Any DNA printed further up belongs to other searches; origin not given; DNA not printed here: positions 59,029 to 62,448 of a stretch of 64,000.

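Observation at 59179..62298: Tandem-fused M16 pitrilysin-fold protein in which both zinc-binding HxxEH motifs are replaced by E-L-x-x-R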

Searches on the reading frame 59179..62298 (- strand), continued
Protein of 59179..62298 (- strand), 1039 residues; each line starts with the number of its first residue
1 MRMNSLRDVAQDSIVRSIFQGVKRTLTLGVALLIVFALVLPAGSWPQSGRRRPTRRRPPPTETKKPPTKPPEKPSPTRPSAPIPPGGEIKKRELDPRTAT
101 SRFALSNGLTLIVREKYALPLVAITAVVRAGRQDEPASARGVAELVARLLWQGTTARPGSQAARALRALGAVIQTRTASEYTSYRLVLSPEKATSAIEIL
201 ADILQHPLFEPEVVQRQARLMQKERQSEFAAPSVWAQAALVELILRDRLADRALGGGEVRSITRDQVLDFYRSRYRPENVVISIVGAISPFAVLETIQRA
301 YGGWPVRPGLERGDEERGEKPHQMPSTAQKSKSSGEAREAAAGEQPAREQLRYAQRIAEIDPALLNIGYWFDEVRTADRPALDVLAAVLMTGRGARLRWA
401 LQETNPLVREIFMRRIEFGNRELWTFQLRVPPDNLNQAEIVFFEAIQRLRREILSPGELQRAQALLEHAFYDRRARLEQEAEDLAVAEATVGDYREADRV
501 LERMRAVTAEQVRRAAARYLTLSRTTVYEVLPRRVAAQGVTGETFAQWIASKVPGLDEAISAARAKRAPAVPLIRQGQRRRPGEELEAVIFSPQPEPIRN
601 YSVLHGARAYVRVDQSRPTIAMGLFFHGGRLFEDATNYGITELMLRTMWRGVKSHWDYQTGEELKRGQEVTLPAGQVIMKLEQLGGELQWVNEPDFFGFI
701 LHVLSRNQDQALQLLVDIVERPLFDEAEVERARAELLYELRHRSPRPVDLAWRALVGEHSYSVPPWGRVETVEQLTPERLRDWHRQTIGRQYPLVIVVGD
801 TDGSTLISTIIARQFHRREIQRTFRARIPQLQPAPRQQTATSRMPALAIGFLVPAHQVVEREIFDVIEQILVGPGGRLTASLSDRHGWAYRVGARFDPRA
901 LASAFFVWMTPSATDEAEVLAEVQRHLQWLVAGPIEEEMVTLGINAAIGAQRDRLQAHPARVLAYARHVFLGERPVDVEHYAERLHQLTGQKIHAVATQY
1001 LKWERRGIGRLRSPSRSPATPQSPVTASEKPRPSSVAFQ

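Call 13: list_cluster_members(proteins=[P0001, P0003, P0006, P0009])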
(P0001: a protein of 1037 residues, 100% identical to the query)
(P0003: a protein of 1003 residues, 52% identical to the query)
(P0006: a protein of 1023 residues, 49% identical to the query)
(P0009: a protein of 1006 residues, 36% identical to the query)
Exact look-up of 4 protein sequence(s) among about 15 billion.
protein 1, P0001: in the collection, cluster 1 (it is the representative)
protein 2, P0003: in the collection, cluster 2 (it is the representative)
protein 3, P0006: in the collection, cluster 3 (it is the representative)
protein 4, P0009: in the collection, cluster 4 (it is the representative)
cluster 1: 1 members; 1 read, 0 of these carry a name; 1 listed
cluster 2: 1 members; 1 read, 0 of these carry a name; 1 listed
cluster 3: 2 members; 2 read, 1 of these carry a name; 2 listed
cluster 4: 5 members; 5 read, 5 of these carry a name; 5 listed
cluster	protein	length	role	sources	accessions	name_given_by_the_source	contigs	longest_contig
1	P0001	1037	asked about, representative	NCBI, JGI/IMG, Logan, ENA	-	-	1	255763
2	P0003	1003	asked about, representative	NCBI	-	-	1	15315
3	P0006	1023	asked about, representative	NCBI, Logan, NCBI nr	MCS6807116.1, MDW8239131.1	MAG: insulinase family protein [Acidobacteriota bacterium] | insulinase family protein [Blastocatellia bacterium]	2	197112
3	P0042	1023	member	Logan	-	-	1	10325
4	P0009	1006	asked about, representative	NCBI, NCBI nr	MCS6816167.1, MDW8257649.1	MAG: insulinase family protein [Blastocatellia bacterium] | insulinase family protein [Blastocatellia bacterium]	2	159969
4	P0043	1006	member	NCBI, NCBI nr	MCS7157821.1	MAG: insulinase family protein [Blastocatellia bacterium] | insulinase family protein [Blastocatellia bacterium]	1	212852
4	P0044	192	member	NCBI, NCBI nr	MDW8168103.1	MAG: insulinase family protein [Acidobacteriota bacterium] | insulinase family protein [Acidobacteriota bacterium]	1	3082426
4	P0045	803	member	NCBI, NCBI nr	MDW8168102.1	MAG: insulinase family protein [Acidobacteriota bacterium] | insulinase family protein [Acidobacteriota bacterium]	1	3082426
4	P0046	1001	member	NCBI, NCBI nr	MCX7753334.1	MAG: insulinase family protein [Blastocatellia bacterium] | insulinase family protein [Blastocatellia bacterium]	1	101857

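Call 14: find_encoding_contigs(protein=P0001, flank=10000, max_places=3)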
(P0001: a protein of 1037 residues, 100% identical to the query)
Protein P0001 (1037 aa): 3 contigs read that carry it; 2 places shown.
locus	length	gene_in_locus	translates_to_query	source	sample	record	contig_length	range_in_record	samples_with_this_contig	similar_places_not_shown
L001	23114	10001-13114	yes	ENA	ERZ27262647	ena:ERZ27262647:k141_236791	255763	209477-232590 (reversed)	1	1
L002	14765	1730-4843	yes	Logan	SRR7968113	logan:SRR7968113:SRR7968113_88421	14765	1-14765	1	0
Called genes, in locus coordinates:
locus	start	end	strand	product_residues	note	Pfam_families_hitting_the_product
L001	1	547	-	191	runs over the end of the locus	PF00475:IGPD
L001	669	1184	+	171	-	-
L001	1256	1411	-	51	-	-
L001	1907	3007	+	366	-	PF00158:Sigma54_activat, PF14532:Sigma54_activ_2, PF07728:AAA_5 (weak), PF25601:AAA_lid_14, PF18024:HTH_50 (faint), PF02954:HTH_8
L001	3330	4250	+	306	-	-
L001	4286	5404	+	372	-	-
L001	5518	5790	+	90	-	-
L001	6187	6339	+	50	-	-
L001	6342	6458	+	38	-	-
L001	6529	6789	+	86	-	-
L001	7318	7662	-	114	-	-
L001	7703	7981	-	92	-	PF01954:AF2212-like (weak)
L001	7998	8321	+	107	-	-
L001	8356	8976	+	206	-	-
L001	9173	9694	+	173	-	-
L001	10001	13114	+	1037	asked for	PF00675:Peptidase_M16, PF05193:Peptidase_M16_C, PF00675:Peptidase_M16 (weak), PF05193:Peptidase_M16_C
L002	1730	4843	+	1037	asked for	PF00675:Peptidase_M16, PF05193:Peptidase_M16_C, PF00675:Peptidase_M16 (weak), PF05193:Peptidase_M16_C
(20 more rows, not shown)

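Call 15: find_encoding_contigs(protein=P0006, flank=10000, max_places=3)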
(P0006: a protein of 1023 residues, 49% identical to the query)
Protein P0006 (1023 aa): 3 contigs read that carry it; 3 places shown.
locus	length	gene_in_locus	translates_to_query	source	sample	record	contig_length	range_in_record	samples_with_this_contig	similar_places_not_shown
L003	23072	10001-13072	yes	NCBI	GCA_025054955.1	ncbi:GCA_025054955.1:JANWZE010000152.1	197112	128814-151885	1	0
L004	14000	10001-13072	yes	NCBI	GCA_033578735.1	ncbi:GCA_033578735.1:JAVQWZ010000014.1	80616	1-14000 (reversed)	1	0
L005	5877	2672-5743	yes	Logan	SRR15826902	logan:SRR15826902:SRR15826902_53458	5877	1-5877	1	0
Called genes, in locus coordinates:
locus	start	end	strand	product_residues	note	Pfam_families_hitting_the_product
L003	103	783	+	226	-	PF04972:BON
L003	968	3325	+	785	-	PF00989:PAS, PF13426:PAS_9, PF01590:GAF, PF13185:GAF_2, PF00989:PAS, PF13188:PAS_8, PF13426:PAS_9, PF08447:PAS_3, +6 more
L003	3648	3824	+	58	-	-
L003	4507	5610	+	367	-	PF00989:PAS (weak), PF13426:PAS_9, PF08447:PAS_3, PF00512:HisKA, PF02518:HATPase_c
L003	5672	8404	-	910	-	PF07517:SecA_DEAD, PF00270:DEAD (weak), PF01043:SecA_PP_bind, PF21090:P-loop_SecA, PF07516:SecA_SW, PF02810:SEC-C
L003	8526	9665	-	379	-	PF04055:Radical_SAM, PF06969:HemN_C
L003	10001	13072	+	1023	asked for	PF00675:Peptidase_M16, PF05193:Peptidase_M16_C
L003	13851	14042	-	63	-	-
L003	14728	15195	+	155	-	PF02082:Rrf2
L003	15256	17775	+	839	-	PF19295:SufBD_N, PF14528:LAGLIDADG_3 (weak), PF01458:SUFBD_core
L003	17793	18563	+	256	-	PF02463:SMC_N (faint), PF00005:ABC_tran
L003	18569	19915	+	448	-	PF19295:SufBD_N, PF01458:SUFBD_core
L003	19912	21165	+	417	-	PF00155:Aminotran_1_2, PF00266:Aminotran_5, PF01212:Beta_elim_lyase (weak)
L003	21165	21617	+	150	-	PF01592:NifU_N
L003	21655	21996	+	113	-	PF01883:FeS_assembly_P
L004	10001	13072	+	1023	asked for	PF00675:Peptidase_M16, PF05193:Peptidase_M16_C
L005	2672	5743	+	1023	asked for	PF00675:Peptidase_M16, PF05193:Peptidase_M16_C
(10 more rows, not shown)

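Call 16: find_encoding_contigs(protein=P0009, flank=10000, max_places=3)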
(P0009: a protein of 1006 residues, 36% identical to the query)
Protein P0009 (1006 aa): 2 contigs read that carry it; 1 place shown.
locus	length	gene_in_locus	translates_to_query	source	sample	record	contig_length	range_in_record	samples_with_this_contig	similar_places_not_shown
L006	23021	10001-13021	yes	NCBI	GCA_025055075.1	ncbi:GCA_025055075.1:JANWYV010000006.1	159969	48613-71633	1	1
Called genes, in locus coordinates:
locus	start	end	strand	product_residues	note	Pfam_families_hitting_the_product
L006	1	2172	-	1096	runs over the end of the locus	PF13620:CarboxypepD_reg, PF25183:OMP_b-brl_4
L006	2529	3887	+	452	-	PF25917:BSH_RND, PF25973:BSH_CzcB, PF25881:HH_YBHG, PF25876:HH_MFP_RND (weak), PF25954:Beta-barrel_RND_2, PF25990:Beta-barrel_YknX, PF25989:YknX_C, PF25975:CzcB_C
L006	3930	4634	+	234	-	PF00005:ABC_tran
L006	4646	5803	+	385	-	PF12704:MacB_PCD, PF02687:FtsX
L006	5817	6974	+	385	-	PF12704:MacB_PCD, PF02687:FtsX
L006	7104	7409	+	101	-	PF07883:Cupin_2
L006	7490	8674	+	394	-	PF01128:IspD (weak), PF12804:NTP_transf_3, PF00075:RNase_H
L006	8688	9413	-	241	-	PF07719:TPR_2 (faint), PF00515:TPR_1 (faint), PF13414:TPR_11 (faint), PF14561:TPR_20 (faint), PF20308:TPR-S (faint), PF13424:TPR_12 (weak), PF13432:TPR_16, PF14559:TPR_19, +12 more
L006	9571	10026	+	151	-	PF00908:dTDP_sugar_isom, PF14667:Polysacc_synt_C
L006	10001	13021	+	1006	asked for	PF00675:Peptidase_M16, PF05193:Peptidase_M16_C, PF00675:Peptidase_M16, PF05193:Peptidase_M16_C (weak)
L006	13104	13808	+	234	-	PF03824:NicO, PF13386:DsbD_2 (weak)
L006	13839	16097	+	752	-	PF07676:PD40 (faint), PF26550:Tricorn_2nd (faint), PF00930:DPPIV_N, PF26549:Tricorn_N (weak), PF02129:Peptidase_S15, PF20434:BD-FAE (weak), PF01738:DLH, PF00326:Peptidase_S9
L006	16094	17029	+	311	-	PF05096:Glu_cyclase_2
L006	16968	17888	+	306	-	PF01497:Peripla_BP_2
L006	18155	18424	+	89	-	-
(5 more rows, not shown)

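Call 22: find_related_loci(query=A2, collection=genome_contigs, flank=8000)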
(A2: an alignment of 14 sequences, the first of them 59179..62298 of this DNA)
Query A2 (1039 aa) in genome_contigs; peptide patterns used: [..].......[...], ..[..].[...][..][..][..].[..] (x = any residue, [..] = any of these).
175 stretches matched a pattern; 62 encode a relative of the query (tblastn E <= 1e-3); 61 distinct loci.
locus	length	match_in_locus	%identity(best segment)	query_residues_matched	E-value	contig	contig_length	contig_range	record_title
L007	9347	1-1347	88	103-1039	0e+0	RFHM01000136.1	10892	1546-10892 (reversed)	MAG: Acidobacteria bacterium isolate J050 k99_292991, whole genome shotgun sequence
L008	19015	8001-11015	33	24-1019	2e-158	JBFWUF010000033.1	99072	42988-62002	MAG: Blastocatellales bacterium isolate CA_2019_TPBF_64 NODE_1875_length_99072_cov_9.713528_TPBF, whole genome shotgun s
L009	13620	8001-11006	32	24-1012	8e-149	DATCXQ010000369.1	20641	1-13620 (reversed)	MAG TPA_asm: Blastocatellia bacterium isolate SMAG_U7443 k141_972615, whole genome shotgun sequence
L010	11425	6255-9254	32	30-1012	5e-147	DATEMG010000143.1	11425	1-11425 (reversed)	MAG TPA_asm: Blastocatellia bacterium isolate SMAG_U8936 k141_2035683, whole genome shotgun sequence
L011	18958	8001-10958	33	28-1023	2e-144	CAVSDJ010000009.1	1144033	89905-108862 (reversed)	MAG: Blastocatellia bacterium isolate MFD01916.bin.3.112 genome assembly, contig: contig_8329, whole genome shotgun sequ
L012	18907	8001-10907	33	30-1012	2e-143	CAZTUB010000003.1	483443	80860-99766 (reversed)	MAG TPA_asm: uncultured Clostridia bacterium isolate binchicken_co174_39 genome assembly, contig: NODE_5_length_483443_c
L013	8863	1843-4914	33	25-1008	2e-143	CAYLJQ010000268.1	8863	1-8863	MAG TPA_asm: uncultured Heliomicrobium sp. isolate binchicken_co328_55 genome assembly, contig: NODE_5856_length_8863_co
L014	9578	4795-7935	32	4-1032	3e-143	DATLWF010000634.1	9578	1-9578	MAG TPA_asm: Blastocatellia bacterium isolate SMAG_U13211 k141_491700, whole genome shotgun sequence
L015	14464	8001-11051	33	25-1008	2e-142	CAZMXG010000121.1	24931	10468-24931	MAG TPA_asm: uncultured Heliomicrobium sp. isolate SRP173033_co1_351 genome assembly, contig: NODE_3196_length_24931_cov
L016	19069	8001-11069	32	19-1008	6e-142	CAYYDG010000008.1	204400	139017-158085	MAG TPA_asm: uncultured Heliomicrobium sp. isolate binchicken_co276_100 genome assembly, contig: NODE_51_length_204400_c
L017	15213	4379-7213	36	47-1009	3e-142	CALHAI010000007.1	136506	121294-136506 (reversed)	MAG: uncultured Blastocatellia bacterium isolate H1_Bin_METABAT__179_1_1 genome assembly, contig: c_000000724266, whole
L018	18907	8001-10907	35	12-1001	3e-141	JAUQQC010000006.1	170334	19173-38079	MAG: Acidobacteriota bacterium isolate JZ-3.bins.73.201901 NODE_33_length_170334_cov_48.239620, whole genome shotgun seq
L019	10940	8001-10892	33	33-1012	9e-141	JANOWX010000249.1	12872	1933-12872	MAG: Acidobacteriota bacterium isolate VAR_35_metabat_317 VAR_35_k141_442957, whole genome shotgun sequence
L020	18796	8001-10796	33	83-1012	3e-140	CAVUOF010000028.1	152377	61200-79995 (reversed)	MAG: uncultured Acidobacteriota bacterium isolate MFD03975.bin.2.194 genome assembly, contig: contig_77089, whole genome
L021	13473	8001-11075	31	21-1033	3e-140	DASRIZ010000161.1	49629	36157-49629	MAG TPA_asm: Blastocatellia bacterium isolate SMAG_U10123 k141_3447541, whole genome shotgun sequence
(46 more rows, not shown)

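Call 34: predict_structure(alignment_id=A1)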
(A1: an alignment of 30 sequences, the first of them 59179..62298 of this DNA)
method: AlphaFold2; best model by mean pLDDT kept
length: 1039 residues; sequences in the alignment: 30
mean_pLDDT: 85.0   pTM: 0.85
mean pLDDT of the five models: 85.0, 83.6, 82.3, 81.7, 81.4
residues with pLDDT >= 90: 685; 70-90: 180; 50-70: 68; < 50: 106
segments of 3 or more residues with pLDDT < 50: 1-23, 40-57, 310-348, 1017-1039
pLDDT, mean of each block of 10 residues (from residue 1): 26 37 63 67 39 46 56 65 94 93 97 94 97 89 95 92 95 94 97 97 96 94 88 90 72 62 95 96 97 96 78 42 38 38 46 91 95 92 97 94 92 90 95 95 97 96 96 94 96 92 94 96 94 77 91 90 89 86 59 81 84 92 94 93 96 87 86 93 96 96 95 94 95 93 91 93 92 97 92 94 84 75 71 91 93 81 95 91 92 94 95 92 96 94 96 95 96 93 96 96 96 68 41 32
secondary structure, 60 per line:
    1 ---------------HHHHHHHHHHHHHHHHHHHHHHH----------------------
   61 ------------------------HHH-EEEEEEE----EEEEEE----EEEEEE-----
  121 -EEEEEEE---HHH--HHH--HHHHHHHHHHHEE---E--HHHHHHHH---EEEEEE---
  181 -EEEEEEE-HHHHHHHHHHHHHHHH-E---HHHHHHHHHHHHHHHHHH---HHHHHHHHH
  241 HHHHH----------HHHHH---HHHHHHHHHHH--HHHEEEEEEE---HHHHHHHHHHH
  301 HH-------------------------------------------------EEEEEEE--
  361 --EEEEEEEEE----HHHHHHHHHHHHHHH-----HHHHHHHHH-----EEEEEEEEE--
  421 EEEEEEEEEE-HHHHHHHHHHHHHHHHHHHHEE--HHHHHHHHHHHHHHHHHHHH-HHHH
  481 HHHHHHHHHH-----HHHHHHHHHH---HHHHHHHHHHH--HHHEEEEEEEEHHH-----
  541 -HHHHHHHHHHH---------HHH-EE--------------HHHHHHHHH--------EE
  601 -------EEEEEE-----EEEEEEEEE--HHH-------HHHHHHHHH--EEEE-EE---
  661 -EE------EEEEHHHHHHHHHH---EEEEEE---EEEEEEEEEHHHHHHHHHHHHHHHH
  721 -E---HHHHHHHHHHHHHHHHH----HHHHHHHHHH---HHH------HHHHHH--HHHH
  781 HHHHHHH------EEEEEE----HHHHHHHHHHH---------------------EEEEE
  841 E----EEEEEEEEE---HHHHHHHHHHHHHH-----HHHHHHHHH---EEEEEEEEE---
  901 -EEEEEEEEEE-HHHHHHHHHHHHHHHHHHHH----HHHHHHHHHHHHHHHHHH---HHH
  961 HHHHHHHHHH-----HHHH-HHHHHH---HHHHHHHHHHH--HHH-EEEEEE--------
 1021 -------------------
elements in order (helices of 4 or more, strands of 3 or more residues): H16-38 E89-95 E100-105 E110-115 E122-128 H142-152 H161-168 E172-177 E182-188 H190-205 H211-228 H232-245 H256-260 H264-274 E280-286 H290-302 E352-358 E363-371 H376-390 H396-404 E410-418 E421-430 H432-451 H456-475 H477-490 H496-505 H509-519 E525-532 H542-552 H582-590 E608-613 E619-627 H640-648 E651-654 E670-673 H674-683 E687-692 E696-704 H705-720 H726-742 H747-756 H769-774 H777-787 E794-799 H804-814 E836-841 E846-854 H858-871 H877-885 E889-897 E902-911 H913-932 H937-954 H958-970 H976-979 H981-986 H990-1000 E1007-1012

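Call 37: fold_search(model_id=the predicted structure, library=pdb)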
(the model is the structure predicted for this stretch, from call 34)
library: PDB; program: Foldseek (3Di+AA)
matches with E <= 10: 938; with E <= 0.001: 304
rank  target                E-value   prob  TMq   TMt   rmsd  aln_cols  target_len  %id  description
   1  9ldy_A                2.5e-38  1.00  0.69  0.77   6.8       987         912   15  Crystallization of putative zinc protease from Porphyromonas gingivalis (released 2026-01-14)
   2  6ofs                  1.1e-33  1.00  0.35  0.39  35.8       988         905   13  The crystal structure of the periplasmic protease PqqL from Escherichia coli (released 2019-10-02)
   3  7k1d_A                5.8e-33  1.00  0.65  0.70   7.3      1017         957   13  Crystal structure of human insulin degrading enzyme (IDE) in complex with compound BDM_77291 (released 2021-09-22)
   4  6byz_A                6.6e-33  1.00  0.66  0.71   9.2      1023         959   13  Structure of Cysteine-free Human Insulin-Degrading Enzyme in complex with Substrate-selective Macrocyclic Inhibitor 37 (released 2019-04-03)
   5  7k1e_B                1.8e-32  1.00  0.64  0.69   7.5      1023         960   13  Crystal structure of human insulin degrading enzyme (IDE) in complex with compound BDM_88646 (released 2021-09-22)
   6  4nxo_A                1.9e-32  1.00  0.66  0.70   7.2      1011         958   13  Crystal Structure of Insulin Degrading Enzyme in complex with BDM44768 (released 2015-10-07)
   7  7k1d_B                2.2e-32  1.00  0.65  0.70   7.2      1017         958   13  Crystal structure of human insulin degrading enzyme (IDE) in complex with compound BDM_77291 (released 2021-09-22)
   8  6b05_A                2.6e-32  1.00  0.43  0.48  12.4      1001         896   13  The Crystal Structure of the Ferredoxin Protease FusC E83A mutant in complex with Arabidopsis Ferredoxin (released 2018-06-20)
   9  6byz_B                2.7e-32  1.00  0.63  0.68   9.5      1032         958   14  Structure of Cysteine-free Human Insulin-Degrading Enzyme in complex with Substrate-selective Macrocyclic Inhibitor 37 (released 2019-04-03)
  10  2wk3_B                3.1e-32  1.00  0.62  0.67   7.5      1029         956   14  Crystal structure of human insulin-degrading enzyme in complex with amyloid-beta (1-42) (released 2009-11-03)
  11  2g48_A                4.4e-32  1.00  0.65  0.69   7.3      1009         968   13  crystal structure of human insulin-degrading enzyme in complex with amylin (released 2006-10-24)
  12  4re9_A                4.6e-32  1.00  0.66  0.71   7.0      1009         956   13  Crystal structure of human insulin degrading enzyme (IDE) in complex with compound 71290 (released 2015-09-30)
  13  3n56_B                5.1e-32  1.00  0.65  0.70   7.3      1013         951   13  Crystal Structure of human Insulin-degrading enzyme (IDE) in complex with human B-type natriuretic peptide (BNP) (released 2010-11-17)
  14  2g49_A                5.1e-32  1.00  0.65  0.69  10.7      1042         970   13  Crystal structure of human insulin-degrading enzyme in complex with glucagon (released 2006-10-24)
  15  2ypu_B                5.1e-32  1.00  0.65  0.70  10.1      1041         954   14  human insulin degrading enzyme E111Q in complex with inhibitor compound 41367 (released 2012-11-28)
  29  3qz2_B                9.1e-32  1.00  0.64  0.69   7.6      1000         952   13  The structure of cysteine-free human insulin degrading enzyme (released 2012-01-25)
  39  4dtt_B                1.3e-31  1.00  0.65  0.70  10.1      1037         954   13  Crystal structure of human insulin degrading enzyme (ide) in complex with compund 41367 (released 2013-02-27)
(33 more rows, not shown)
